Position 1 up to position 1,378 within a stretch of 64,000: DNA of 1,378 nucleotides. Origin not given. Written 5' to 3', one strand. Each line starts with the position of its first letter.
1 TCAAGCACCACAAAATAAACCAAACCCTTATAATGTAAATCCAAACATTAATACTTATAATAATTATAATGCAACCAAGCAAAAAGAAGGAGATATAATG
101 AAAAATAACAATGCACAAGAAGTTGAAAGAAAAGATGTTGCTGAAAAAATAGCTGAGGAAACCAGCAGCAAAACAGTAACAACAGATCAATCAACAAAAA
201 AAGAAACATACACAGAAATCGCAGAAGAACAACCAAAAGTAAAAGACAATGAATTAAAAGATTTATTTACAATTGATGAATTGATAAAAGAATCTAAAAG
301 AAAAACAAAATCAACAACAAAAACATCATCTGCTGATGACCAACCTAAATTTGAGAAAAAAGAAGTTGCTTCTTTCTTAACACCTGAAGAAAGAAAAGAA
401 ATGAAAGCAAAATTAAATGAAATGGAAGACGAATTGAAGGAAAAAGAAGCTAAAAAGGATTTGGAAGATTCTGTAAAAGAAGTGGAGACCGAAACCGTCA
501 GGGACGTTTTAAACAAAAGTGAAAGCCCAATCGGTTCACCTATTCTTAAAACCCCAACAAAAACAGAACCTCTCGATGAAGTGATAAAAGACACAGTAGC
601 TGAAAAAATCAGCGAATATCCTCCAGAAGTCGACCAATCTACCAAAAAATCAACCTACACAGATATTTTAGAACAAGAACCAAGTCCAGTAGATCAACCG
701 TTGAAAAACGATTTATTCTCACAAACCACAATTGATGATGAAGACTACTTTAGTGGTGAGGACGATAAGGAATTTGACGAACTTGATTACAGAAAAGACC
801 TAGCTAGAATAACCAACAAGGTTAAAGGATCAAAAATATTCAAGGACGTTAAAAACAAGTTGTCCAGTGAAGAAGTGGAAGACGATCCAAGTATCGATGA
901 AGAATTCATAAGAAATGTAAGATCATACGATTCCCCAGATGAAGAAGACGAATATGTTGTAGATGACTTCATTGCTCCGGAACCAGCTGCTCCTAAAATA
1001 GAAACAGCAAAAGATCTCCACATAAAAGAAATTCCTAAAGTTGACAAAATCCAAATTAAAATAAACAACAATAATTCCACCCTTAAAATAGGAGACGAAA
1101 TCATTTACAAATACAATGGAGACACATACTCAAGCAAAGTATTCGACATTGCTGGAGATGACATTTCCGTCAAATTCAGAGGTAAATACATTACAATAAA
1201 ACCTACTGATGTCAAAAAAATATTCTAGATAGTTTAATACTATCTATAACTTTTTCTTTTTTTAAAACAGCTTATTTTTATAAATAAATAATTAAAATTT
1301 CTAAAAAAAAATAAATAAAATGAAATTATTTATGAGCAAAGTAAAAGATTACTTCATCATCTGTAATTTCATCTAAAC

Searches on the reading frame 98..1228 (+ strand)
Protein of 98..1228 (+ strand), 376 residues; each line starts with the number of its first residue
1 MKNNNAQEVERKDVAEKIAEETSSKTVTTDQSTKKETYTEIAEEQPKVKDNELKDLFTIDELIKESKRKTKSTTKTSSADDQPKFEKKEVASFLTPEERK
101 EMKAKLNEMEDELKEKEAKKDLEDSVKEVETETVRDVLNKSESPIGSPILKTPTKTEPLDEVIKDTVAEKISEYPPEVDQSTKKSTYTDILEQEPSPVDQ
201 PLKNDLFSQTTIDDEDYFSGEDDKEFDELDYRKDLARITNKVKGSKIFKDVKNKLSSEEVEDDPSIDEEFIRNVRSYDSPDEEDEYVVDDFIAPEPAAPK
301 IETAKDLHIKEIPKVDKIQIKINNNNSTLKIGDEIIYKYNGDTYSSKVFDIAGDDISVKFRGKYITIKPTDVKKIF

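Call 64: find_encoding_contigs(protein=window:98-1228:+, flank=10000, max_places=3)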
Protein window:98-1228:+ (376 aa): no gene with exactly this product is on record in the collection.
